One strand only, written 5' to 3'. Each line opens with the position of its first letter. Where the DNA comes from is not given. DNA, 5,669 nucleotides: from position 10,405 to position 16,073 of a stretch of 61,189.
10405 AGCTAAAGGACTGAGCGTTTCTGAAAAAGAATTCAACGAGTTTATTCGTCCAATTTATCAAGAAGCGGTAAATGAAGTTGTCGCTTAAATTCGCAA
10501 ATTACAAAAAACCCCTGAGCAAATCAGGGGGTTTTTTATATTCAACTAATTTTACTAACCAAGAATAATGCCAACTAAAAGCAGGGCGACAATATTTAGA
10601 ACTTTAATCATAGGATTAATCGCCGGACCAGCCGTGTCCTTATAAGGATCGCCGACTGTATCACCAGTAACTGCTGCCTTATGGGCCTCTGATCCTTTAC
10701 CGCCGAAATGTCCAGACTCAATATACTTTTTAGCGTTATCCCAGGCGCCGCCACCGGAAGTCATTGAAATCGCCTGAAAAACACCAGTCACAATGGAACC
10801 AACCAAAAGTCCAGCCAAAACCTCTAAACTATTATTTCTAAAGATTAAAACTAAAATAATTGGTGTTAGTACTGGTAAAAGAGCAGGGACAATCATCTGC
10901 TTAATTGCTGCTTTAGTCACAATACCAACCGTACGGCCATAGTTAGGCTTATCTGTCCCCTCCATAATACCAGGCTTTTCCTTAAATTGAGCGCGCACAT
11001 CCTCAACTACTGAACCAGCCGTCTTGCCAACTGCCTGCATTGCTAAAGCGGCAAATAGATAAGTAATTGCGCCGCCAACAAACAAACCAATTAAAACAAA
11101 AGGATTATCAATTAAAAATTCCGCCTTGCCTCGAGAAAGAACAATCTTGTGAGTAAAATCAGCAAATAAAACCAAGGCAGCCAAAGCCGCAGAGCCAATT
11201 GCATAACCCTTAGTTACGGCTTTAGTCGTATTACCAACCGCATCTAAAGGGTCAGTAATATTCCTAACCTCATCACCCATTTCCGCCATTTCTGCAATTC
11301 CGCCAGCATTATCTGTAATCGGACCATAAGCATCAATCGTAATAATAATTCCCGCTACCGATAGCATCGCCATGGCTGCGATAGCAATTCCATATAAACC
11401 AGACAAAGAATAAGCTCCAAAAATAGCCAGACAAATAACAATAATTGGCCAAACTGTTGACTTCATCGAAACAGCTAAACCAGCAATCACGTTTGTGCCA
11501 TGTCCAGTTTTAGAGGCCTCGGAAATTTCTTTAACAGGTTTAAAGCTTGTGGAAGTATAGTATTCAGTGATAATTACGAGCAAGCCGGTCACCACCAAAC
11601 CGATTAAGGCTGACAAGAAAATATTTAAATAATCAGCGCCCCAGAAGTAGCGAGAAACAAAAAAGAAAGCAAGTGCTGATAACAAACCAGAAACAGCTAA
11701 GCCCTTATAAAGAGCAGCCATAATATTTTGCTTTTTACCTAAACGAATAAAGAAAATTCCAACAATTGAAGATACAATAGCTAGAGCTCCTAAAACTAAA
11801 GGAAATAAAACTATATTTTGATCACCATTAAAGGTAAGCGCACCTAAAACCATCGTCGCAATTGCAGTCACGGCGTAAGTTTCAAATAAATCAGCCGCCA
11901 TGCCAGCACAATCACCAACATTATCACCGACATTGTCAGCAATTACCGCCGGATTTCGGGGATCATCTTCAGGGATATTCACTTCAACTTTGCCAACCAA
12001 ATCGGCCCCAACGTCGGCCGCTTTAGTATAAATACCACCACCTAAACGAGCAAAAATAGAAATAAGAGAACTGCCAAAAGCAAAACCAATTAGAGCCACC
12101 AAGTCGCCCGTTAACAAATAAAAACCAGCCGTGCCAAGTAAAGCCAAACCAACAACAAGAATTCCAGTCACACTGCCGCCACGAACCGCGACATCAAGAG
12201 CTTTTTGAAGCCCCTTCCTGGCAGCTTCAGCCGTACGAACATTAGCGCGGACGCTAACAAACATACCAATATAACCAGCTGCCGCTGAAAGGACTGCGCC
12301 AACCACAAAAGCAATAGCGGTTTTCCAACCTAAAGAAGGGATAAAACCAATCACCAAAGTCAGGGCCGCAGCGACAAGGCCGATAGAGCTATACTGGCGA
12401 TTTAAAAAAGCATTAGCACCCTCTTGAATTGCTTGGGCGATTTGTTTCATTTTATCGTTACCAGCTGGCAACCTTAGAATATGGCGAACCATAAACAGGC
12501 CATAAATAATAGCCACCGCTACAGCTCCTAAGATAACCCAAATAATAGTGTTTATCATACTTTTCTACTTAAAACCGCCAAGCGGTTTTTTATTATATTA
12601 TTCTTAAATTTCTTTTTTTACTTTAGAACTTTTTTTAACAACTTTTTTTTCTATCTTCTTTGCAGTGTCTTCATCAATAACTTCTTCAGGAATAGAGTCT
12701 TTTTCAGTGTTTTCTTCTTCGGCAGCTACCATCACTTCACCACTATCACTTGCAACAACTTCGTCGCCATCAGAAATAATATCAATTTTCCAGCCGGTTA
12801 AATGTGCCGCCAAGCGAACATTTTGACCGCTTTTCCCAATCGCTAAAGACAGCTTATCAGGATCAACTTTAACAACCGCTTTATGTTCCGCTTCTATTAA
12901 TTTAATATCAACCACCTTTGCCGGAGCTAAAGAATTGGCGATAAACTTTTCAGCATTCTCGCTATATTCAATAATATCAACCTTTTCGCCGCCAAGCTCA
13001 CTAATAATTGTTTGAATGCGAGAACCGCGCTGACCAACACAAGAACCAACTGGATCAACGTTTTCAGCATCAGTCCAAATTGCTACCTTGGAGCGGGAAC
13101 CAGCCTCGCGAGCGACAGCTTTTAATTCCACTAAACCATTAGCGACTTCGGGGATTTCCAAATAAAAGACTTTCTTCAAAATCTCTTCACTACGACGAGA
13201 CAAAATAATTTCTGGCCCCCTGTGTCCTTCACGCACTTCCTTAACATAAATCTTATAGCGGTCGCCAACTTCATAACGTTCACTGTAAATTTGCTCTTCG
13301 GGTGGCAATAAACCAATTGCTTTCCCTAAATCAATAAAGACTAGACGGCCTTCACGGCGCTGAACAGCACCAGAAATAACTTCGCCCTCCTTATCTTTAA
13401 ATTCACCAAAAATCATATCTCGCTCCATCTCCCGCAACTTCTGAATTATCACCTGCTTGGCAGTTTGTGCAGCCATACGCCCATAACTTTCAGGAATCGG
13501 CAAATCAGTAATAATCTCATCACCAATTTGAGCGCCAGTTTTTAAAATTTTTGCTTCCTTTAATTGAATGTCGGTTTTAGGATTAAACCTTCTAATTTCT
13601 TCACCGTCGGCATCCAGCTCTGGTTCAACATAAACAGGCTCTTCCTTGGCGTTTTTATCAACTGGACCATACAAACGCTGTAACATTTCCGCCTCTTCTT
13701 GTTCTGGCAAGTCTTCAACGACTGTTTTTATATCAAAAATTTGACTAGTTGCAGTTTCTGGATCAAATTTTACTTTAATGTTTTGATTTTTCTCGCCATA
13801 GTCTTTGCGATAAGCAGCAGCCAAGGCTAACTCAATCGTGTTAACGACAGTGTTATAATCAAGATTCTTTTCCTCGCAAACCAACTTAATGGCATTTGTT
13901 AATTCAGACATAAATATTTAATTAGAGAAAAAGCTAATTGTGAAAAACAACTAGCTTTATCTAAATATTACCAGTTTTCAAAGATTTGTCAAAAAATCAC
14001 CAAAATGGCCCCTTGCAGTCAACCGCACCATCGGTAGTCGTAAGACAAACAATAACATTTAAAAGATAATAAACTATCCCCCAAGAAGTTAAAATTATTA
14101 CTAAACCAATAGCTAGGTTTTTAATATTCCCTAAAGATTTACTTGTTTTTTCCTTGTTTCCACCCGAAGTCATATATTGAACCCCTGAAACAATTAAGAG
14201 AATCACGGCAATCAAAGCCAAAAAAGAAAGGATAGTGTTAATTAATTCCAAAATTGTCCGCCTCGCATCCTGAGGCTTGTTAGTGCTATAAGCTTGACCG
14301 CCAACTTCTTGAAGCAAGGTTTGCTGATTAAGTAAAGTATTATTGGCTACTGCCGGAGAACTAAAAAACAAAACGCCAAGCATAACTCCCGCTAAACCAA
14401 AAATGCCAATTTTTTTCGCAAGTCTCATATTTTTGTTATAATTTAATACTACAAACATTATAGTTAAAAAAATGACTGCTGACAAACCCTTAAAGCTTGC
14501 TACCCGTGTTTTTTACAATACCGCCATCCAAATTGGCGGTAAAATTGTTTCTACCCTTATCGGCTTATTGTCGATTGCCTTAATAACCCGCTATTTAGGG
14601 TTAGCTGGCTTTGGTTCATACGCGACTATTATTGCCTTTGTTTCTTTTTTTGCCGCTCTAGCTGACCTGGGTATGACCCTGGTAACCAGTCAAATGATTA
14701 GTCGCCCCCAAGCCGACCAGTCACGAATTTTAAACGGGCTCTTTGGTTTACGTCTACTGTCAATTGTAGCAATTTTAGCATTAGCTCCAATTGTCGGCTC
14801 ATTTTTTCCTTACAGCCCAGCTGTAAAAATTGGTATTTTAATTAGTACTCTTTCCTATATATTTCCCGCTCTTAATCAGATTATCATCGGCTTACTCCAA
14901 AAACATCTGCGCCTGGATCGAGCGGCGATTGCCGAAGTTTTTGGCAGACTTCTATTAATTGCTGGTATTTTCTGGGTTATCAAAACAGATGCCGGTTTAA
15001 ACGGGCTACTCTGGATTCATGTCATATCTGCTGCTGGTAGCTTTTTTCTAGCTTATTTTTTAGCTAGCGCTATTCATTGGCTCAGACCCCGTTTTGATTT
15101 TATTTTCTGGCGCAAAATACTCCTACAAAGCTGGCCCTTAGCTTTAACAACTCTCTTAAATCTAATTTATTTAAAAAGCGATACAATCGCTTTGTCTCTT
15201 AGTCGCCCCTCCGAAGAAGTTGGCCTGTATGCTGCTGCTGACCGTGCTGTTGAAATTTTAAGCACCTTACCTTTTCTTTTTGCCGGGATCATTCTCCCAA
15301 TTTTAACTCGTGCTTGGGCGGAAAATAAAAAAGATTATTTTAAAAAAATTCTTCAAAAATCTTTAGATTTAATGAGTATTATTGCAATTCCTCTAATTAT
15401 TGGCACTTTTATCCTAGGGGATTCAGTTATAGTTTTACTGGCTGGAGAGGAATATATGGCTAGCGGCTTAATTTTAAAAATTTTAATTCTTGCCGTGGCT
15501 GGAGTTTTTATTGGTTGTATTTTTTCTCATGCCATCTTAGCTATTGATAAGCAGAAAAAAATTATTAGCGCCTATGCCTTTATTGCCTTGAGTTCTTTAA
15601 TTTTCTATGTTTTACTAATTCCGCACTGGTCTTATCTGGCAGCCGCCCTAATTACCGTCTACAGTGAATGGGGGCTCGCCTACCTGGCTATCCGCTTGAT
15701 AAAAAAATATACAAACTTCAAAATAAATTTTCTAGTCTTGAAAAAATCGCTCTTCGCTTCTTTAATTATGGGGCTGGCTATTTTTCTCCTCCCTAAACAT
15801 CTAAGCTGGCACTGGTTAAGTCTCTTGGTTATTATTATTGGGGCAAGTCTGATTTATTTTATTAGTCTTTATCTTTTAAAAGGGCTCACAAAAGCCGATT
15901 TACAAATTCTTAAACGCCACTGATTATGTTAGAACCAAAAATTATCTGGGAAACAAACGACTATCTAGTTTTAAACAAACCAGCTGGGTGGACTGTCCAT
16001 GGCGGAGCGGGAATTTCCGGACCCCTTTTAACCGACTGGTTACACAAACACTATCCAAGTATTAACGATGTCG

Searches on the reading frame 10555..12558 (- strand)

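Call 8: search_protein_families(library=pfam, proteins=[window:10555-12558:-], max_evalue=0.001)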
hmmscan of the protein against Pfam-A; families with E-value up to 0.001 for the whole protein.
window:10555-12558:- (667 aa): 1 family
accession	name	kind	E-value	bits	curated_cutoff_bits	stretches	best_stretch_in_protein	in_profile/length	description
PF03030.21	H_PPase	-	1.5e-268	893.3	29.7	1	15-661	2-645/645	Inorganic H+ pyrophosphatase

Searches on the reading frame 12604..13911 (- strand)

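Call 13: search_protein_families(library=pfam, proteins=[window:12604-13911:-], max_evalue=0.001)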
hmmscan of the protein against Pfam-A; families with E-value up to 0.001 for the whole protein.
window:12604-13911:- (435 aa): 5 families
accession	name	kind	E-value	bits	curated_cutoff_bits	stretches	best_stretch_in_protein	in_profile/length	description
PF08529.16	NusA_N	-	2.9e-29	102.2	23.8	1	3-165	1-119/119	NusA N-terminal domain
PF13184.12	KH_5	-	7.9e-28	96.8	27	1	270-337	1-68/69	NusA-like KH domain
PF00013.35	KH_1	-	4e-07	30.1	21.5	1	346-404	3-59/66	KH domain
PF00575.29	S1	-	6.2e-06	26.9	22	1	172-232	1-68/74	S1 RNA binding domain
PF23095.1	KH_NusA_C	-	0.00021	21.7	34.2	1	345-378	1-34/59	Transcription termination/antitermination protein NusA, KH domain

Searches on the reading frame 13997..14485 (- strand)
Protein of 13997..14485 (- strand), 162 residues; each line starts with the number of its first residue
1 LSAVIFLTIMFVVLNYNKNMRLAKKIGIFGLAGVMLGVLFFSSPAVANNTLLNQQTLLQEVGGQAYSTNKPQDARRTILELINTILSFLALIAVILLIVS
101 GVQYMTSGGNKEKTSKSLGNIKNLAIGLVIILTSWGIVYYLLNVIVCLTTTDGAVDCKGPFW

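Call 13: search_protein_families(library=pfam, proteins=[window:13997-14485:-], max_evalue=0.001)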
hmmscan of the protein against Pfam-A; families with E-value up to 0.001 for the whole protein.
window:13997-14485:- (162 aa): 1 family
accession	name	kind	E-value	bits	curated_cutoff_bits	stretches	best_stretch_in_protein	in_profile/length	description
PF18895.5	T4SS_pilin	-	5.2e-11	42.9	26.6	1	78-141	9-71/71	Type IV secretion system pilin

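Call 16: search_protein_families(library=ncbifam, proteins=[window:13997-14428:-], max_evalue=0.01)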
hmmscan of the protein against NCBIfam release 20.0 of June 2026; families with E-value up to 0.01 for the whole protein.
window:13997-14428:- (143 aa): 3 families
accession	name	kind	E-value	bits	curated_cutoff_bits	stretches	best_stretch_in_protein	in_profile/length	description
NF045849.1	ICE_MMCAP2_0565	equivalog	1.2e-10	40.9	40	1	58-123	12-77/80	Mbov_0395 family pilin-like conjugal transfer protein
NF033233.1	twin_helix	hypoth_equivalog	0.0043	16.9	49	1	66-99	2-35/58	twin transmembrane helix small protein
TIGR00825.1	EIIBC-GUT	subfamily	0.005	15.9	458.7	1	35-112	156-229/331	glucitol/sorbitol-specific PTS transporter subunit IIBC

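Call 88: find_homologous_proteins(query=window:13997-14428:-, max_evalue=0.001)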
Query window:13997-14428:- (143 aa): 11 proteins with E <= 0.001 among 186 candidates.
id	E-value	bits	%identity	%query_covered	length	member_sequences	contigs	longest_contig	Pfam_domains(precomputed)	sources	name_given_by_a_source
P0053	1.3e-83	296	99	100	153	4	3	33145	PF18895.6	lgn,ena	-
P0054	3.3e-69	249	82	100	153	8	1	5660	PF18895.6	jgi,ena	-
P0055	5.9e-65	235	77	100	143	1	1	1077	PF18895.6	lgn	-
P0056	8.6e-61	222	72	100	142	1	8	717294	PF18895.6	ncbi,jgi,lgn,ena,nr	ncbi:MAG: pilin [Candidatus Parcubacteria bacterium]|jgi:hypothetical protein|nr:MAG: hypothetical p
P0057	4.2e-60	220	81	90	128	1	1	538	PF18895.6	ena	-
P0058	5.1e-60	219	72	100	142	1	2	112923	PF18895.6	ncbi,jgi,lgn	ncbi:MAG: pilin [Patescibacteria group bacterium]|jgi:hypothetical protein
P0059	9.1e-59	215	78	90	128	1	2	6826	PF18895.6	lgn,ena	-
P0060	5.5e-56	206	73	90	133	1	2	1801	PF18895.6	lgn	-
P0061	1.5e-54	202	74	90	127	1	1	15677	PF18895.6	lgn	-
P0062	2.1e-54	201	73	90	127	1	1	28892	PF18895.6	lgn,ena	-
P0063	2.8e-23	100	44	94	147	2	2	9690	PF18895.6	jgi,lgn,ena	jgi:hypothetical protein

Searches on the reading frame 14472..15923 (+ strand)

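Call 13: search_protein_families(library=pfam, proteins=[window:14472-15923:+], max_evalue=0.001)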
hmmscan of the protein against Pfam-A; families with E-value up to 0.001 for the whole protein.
window:14472-15923:+ (483 aa): 2 families
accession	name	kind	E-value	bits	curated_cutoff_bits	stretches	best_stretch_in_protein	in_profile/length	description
PF01943.22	Polysacc_synt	-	1.6e-25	90.6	28.2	1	16-281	4-273/274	Polysaccharide biosynthesis protein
PF13440.11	Polysacc_synt_3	-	5.4e-23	82.1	23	1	38-330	2-290/293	Polysaccharide biosynthesis protein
